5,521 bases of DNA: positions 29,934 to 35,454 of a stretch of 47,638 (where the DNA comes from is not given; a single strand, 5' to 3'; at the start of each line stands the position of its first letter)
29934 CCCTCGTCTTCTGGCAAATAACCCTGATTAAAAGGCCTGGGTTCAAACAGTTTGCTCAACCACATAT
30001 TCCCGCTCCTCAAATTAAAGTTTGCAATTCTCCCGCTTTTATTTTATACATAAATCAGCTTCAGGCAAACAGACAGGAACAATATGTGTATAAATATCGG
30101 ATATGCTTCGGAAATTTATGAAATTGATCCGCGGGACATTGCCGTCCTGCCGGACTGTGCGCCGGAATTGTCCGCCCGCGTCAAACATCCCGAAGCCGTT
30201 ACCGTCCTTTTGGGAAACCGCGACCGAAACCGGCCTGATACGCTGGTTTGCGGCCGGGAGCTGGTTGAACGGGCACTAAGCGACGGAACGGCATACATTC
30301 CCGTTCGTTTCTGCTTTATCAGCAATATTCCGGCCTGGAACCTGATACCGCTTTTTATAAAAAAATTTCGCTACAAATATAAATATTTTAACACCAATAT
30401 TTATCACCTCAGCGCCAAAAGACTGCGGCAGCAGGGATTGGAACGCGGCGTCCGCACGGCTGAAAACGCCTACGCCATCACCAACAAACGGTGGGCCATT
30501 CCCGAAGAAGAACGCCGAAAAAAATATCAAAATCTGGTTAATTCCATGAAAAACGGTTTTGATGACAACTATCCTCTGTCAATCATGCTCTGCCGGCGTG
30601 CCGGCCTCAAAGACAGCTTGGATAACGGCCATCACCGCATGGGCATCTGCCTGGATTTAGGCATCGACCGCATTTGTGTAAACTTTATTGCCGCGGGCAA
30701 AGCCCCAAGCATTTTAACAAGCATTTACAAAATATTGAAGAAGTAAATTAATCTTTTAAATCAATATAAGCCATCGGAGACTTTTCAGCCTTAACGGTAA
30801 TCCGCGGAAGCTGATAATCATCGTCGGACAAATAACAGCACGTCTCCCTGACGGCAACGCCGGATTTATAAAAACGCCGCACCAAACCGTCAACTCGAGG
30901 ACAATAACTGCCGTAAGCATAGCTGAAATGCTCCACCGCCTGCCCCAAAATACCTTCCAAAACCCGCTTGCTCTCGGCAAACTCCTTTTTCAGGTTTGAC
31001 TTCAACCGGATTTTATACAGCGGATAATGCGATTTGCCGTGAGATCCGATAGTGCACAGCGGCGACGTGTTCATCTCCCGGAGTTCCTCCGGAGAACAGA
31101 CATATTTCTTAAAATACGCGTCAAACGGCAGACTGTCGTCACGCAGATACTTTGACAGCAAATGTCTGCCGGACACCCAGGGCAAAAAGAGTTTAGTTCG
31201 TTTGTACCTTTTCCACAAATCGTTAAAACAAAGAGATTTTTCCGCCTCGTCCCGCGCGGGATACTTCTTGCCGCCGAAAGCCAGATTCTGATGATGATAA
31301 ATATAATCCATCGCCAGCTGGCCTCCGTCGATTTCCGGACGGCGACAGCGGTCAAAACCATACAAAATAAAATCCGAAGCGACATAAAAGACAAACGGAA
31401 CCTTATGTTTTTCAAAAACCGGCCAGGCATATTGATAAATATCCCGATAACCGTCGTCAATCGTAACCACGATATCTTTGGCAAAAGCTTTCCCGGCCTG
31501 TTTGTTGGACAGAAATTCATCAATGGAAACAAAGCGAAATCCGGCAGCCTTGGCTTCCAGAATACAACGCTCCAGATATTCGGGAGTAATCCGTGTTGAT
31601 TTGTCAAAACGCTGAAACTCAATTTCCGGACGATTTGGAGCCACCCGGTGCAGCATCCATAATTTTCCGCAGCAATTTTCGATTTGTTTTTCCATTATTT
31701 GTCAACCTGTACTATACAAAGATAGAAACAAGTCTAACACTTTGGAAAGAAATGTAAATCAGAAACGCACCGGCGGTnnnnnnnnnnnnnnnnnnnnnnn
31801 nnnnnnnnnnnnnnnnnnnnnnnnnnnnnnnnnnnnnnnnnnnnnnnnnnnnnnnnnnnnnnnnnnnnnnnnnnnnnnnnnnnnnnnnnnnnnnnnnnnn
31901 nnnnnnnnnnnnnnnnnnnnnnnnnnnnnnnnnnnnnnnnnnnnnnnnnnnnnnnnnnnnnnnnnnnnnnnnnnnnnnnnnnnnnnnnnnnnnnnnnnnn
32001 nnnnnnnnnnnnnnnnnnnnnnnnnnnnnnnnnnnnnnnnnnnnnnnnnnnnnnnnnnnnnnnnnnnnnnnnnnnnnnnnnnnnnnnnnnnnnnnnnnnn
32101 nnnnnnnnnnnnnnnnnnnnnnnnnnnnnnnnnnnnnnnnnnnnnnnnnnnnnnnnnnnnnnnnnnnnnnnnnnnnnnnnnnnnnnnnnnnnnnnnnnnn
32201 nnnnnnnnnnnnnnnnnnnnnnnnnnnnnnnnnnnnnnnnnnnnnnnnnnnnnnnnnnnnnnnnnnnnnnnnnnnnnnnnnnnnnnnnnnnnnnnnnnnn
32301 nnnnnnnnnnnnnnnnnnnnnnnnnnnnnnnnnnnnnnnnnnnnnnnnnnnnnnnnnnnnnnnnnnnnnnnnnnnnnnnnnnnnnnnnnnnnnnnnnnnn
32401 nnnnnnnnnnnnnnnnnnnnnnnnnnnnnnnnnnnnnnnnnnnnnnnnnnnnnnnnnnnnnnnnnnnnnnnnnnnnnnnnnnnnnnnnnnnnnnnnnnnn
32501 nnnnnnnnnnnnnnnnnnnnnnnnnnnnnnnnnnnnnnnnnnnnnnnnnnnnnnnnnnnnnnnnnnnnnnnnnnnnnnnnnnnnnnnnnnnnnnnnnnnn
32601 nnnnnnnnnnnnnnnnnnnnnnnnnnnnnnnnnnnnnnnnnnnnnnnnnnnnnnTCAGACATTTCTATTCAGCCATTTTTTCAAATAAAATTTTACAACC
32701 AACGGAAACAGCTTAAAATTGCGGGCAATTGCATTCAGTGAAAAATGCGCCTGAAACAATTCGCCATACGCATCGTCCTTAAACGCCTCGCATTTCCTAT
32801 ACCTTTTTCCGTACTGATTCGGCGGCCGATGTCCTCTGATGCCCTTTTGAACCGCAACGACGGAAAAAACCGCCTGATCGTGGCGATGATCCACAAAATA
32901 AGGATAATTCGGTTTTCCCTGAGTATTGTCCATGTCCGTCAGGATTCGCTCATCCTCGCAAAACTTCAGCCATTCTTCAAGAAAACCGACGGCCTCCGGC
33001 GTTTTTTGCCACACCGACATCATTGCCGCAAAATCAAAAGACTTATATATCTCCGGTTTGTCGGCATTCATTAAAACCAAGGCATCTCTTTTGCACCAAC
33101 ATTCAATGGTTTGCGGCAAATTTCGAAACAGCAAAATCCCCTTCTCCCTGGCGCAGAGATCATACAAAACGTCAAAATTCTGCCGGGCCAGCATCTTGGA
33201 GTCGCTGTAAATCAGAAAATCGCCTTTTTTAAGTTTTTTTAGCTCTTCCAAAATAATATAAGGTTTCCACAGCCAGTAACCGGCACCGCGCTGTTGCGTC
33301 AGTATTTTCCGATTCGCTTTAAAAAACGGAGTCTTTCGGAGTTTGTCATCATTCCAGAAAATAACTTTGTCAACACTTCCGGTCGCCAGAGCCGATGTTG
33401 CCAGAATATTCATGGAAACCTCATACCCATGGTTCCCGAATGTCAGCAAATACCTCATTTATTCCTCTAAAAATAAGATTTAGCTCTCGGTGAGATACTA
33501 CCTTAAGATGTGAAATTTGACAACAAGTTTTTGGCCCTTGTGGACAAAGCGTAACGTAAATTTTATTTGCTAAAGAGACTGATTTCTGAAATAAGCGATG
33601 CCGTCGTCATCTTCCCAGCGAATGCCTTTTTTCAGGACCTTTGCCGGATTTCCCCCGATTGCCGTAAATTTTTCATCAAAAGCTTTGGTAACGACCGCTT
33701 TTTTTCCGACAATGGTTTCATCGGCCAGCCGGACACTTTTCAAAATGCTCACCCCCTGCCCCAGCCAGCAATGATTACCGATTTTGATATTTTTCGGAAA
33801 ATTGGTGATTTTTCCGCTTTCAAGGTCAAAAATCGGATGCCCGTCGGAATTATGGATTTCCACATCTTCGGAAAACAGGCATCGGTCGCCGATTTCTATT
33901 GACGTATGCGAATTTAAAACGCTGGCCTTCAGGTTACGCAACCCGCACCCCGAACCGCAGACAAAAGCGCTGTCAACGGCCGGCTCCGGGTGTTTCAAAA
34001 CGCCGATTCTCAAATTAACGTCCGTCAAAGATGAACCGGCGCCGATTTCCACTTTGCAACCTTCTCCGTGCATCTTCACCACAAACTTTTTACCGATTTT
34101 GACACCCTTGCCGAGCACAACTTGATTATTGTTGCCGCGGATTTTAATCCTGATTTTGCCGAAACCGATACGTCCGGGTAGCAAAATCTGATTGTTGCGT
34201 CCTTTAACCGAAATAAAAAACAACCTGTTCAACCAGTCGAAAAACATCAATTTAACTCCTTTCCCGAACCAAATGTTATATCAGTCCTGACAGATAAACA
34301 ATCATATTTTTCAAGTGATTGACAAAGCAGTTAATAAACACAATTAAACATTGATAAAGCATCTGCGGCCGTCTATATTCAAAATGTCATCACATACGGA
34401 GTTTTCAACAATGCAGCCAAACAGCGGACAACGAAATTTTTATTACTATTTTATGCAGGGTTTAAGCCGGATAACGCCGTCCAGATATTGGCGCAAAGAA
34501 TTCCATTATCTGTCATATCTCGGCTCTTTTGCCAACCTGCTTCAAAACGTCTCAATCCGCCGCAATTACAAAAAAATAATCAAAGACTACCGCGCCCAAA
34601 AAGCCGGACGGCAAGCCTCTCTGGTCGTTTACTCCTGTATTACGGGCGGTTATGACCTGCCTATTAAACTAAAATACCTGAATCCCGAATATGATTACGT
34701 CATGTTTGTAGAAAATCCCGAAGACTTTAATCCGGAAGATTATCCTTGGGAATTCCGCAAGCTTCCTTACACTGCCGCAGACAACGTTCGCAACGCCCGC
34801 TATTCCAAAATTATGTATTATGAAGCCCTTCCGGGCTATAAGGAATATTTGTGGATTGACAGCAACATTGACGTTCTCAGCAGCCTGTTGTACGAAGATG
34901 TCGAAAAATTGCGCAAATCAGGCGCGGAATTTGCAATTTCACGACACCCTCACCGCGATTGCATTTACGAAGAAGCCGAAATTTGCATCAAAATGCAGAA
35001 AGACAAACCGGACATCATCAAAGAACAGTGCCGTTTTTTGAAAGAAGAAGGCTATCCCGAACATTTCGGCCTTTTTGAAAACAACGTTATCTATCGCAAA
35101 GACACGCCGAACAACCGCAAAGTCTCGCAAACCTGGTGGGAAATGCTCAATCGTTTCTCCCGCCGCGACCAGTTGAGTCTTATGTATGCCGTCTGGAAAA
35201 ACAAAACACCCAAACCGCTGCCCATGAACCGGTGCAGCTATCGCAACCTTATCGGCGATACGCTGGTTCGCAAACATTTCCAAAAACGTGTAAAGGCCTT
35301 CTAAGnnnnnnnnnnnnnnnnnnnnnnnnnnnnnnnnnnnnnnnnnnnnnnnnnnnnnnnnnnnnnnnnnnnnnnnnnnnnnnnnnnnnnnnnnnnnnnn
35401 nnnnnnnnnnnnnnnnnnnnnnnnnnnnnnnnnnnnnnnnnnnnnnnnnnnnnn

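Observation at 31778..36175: Near-identical ~360-nt inverted repeat inside two outward-facing paralogs brackets a 3.1-kb glycan-gene segment: a candidate invertible or gene-converting switch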

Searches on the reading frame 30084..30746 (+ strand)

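Call 4: search_protein_families(library=pfam, proteins=[window:30084-30746:+], max_evalue=0.01)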
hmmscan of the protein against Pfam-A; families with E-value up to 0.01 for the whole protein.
window:30084-30746:+ (220 aa): 0 families

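Call 5: search_protein_families(library=ncbifam, proteins=[window:30084-30746:+], max_evalue=0.01)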
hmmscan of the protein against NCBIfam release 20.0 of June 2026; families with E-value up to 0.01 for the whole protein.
window:30084-30746:+ (220 aa): 0 families

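Call 67: search_protein_families(library=pfam, proteins=[window:30084-30746:+], max_evalue=5)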
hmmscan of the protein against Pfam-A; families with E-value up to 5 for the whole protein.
window:30084-30746:+ (220 aa): 3 families
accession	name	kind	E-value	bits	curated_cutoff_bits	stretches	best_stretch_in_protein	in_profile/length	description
PF08154.18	NLE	-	0.062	14.2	23.4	1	127-180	11-65/68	NLE (NUC135) domain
PF17834.7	GHD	-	0.16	12.2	34.5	1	4-26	26-48/57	Beta-sandwich domain in beta galactosidase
PF10178.14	PAC3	-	0.21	12.3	21.2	1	33-64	25-54/87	Proteasome assembly chaperone 3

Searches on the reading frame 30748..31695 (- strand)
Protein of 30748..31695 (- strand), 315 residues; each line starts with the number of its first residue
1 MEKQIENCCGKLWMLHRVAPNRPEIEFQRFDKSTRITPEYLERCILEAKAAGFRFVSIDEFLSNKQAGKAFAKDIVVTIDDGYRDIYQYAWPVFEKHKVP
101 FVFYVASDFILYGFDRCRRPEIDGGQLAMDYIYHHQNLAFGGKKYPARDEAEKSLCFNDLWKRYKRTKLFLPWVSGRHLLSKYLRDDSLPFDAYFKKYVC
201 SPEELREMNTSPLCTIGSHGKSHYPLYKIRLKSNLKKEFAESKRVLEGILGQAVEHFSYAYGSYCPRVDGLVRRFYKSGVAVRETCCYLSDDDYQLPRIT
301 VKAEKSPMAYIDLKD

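Call 4: search_protein_families(library=pfam, proteins=[window:30748-31695:-], max_evalue=0.01)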
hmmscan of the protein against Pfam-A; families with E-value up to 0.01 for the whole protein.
window:30748-31695:- (315 aa): 1 family
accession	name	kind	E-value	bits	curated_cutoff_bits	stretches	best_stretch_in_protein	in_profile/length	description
PF01522.26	Polysacc_deac_1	-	1.2e-16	61.2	23.1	1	72-268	6-112/124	Polysaccharide deacetylase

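Call 5: search_protein_families(library=ncbifam, proteins=[window:30748-31695:-], max_evalue=0.01)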
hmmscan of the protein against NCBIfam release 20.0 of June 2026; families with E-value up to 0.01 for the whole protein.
window:30748-31695:- (315 aa): 6 families
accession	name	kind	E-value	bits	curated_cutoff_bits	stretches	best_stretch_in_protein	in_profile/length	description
TIGR03933.1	PIA_icaB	equivalog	5e-12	45.9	248.35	2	46-107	45-106/245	intercellular adhesin biosynthesis polysaccharide N-deacetylase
TIGR03938.2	deacetyl_PgaB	equivalog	1.6e-10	39.9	321.9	1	34-110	24-101/621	poly-beta-1,6-N-acetyl-D-glucosamine N-deacetylase PgaB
TIGR02884.1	spore_pdaA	equivalog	3.9e-06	26.7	298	1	69-141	33-105/224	delta-lactam-biosynthetic de-N-acetylase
NF011177.0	PRK14582.1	equivalog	7.1e-06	24.6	923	1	49-103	82-137/671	poly-beta-1,6-N-acetyl-D-glucosamine N-deacetylase PgaB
NF011176.0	PRK14581.1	equivalog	0.00014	20.2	1091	1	48-103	81-137/673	poly-beta-1,6-N-acetyl-D-glucosamine N-deacetylase PgaB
TIGR02764.1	spore_ybaN_pdaB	equivalog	0.0027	17.5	237.4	0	202-265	48-109/191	polysaccharide deacetylase family sporulation protein PdaB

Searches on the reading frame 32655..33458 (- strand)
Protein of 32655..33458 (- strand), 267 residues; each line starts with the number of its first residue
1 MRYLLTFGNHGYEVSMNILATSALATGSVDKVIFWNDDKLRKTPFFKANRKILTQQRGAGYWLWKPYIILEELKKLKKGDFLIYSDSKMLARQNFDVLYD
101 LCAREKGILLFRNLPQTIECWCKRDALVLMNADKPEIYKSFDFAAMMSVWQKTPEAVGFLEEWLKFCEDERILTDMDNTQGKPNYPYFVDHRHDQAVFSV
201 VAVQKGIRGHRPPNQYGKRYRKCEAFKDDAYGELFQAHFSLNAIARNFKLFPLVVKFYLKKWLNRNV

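Call 4: search_protein_families(library=pfam, proteins=[window:32655-33458:-], max_evalue=0.01)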
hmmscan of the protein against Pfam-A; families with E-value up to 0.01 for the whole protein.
window:32655-33458:- (267 aa): 0 families

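Call 5: search_protein_families(library=ncbifam, proteins=[window:32655-33458:-], max_evalue=0.01)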
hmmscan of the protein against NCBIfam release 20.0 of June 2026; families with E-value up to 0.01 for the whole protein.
window:32655-33458:- (267 aa): 0 families

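Call 67: search_protein_families(library=pfam, proteins=[window:32655-33458:-], max_evalue=5)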
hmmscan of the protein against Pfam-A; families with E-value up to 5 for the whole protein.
window:32655-33458:- (267 aa): 1 family
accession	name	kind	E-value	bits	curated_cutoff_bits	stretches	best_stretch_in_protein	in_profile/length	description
PF13638.12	PIN_4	-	0.025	15.3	21.9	1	66-120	27-81/132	PIN domain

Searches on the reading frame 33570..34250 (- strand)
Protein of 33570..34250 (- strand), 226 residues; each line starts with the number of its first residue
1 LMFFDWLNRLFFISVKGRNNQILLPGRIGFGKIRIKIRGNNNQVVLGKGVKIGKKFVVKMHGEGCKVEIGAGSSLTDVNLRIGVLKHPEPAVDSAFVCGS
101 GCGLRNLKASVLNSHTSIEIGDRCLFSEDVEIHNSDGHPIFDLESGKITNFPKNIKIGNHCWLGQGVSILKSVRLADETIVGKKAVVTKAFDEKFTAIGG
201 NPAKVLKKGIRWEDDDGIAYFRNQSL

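Call 4: search_protein_families(library=pfam, proteins=[window:33570-34250:-], max_evalue=0.01)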
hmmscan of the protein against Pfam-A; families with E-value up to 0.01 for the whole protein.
window:33570-34250:- (226 aa): 3 families
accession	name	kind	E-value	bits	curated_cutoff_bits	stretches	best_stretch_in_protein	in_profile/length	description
PF00132.30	Hexapep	-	3.2e-09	36.5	27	1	154-189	1-36/36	Bacterial transferase hexapeptide (six repeats)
PF25084.1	LbH_EIF2B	-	9.4e-05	22.8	54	0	153-189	66-101/105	EIF2B subunit epsilon LbH domain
PF14602.12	Hexapep_2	-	0.002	18.2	27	0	155-182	2-27/34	Hexapeptide repeat of succinyl-transferase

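Call 5: search_protein_families(library=ncbifam, proteins=[window:33570-34250:-], max_evalue=0.01)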
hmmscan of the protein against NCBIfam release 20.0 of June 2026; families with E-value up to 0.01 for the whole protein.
window:33570-34250:- (226 aa): 26 families (the best 25 are shown)
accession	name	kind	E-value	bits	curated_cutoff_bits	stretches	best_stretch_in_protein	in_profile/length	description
NF007240.0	PRK09677.1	equivalog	1.5e-13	50.7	243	1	114-208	82-183/192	putative lipopolysaccharide biosynthesis O-acetyl transferase WbbJ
NF007499.0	PRK10092.1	equivalog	2.1e-13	50.5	314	1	112-208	88-182/183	maltose O-acetyltransferase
NF000311.1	Vat_ABCDEFH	equivalog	7e-11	42.1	300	1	153-213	109-166/201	Vat family streptogramin A O-acetyltransferase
NF007076.0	PRK09527.1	equivalog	5.7e-10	38.9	347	1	110-223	89-196/203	galactoside O-acetyltransferase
NF007797.0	PRK10502.1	subfamily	8.7e-10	38.5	192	1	111-208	86-178/183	WcaF family extracellular polysaccharide biosynthesis acetyltransferase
NF000097.1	stregram_VatC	exception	2.8e-09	37.2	425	1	152-212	116-173/212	streptogramin A O-acetyltransferase Vat(C)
NF033468.1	stregram_VatI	exception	3.3e-09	36.8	415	1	156-209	114-166/208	streptogramin A O-acetyltransferase Vat(I)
NF000101.1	stregram_VatA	exception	4.6e-09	36.2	450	1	153-209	117-172/219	streptogramin A O-acetyltransferase Vat(A)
TIGR03570.1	NeuD_NnaD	subfamily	2.7e-08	33.7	160.8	1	81-204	85-202/202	NeuD/PglB/VioB family sugar acetyltransferase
NF000020.1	stregram_VatE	exception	2.8e-08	33.6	450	1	155-207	116-167/214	streptogramin A O-acetyltransferase Vat(E)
NF000504.1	stregram_VatH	exception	3e-08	33.8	475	1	155-209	118-171/216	streptogramin A O-acetyltransferase Vat(H)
NF000490.1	chloram_CatB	equivalog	4.8e-08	32.6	350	1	155-215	111-168/210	type B chloramphenicol O-acetyltransferase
TIGR03308.1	phn_thr-fam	hypoth_equivalog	1.8e-07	31.2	201.65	1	153-208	107-161/204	phosphonate metabolim protein, transferase hexapeptide repeat family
NF000111.1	stregram_VatD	exception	7.8e-07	29.1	400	1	155-210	114-168/209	streptogramin A O-acetyltransferase Vat(D)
NF041874.1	EPS_EpsC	equivalog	4.7e-06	26.4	150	1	156-208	115-166/168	serine O-acetyltransferase EpsC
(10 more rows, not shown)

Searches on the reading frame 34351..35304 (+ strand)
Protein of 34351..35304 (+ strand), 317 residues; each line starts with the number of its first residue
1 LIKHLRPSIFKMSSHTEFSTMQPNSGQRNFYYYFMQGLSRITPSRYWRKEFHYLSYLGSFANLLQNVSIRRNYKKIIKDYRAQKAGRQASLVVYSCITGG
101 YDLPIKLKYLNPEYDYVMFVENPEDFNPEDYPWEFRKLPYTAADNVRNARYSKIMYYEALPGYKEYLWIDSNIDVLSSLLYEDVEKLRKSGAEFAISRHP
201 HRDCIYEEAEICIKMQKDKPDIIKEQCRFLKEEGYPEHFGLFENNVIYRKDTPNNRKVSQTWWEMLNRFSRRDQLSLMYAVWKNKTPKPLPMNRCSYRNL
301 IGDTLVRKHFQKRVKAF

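Call 4: search_protein_families(library=pfam, proteins=[window:34351-35304:+], max_evalue=0.01)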
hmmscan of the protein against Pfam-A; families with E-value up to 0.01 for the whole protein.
window:34351-35304:+ (317 aa): 1 family
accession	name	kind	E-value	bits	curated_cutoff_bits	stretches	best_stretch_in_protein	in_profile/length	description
PF04765.19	TOD1_MUCI70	-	6.4e-18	65.5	21.4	1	136-301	135-309/314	TOD1/MUCI70, glycosyltransferase-like domain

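Call 5: search_protein_families(library=ncbifam, proteins=[window:34351-35304:+], max_evalue=0.01)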
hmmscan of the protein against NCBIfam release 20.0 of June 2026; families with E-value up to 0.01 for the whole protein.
window:34351-35304:+ (317 aa): 0 families
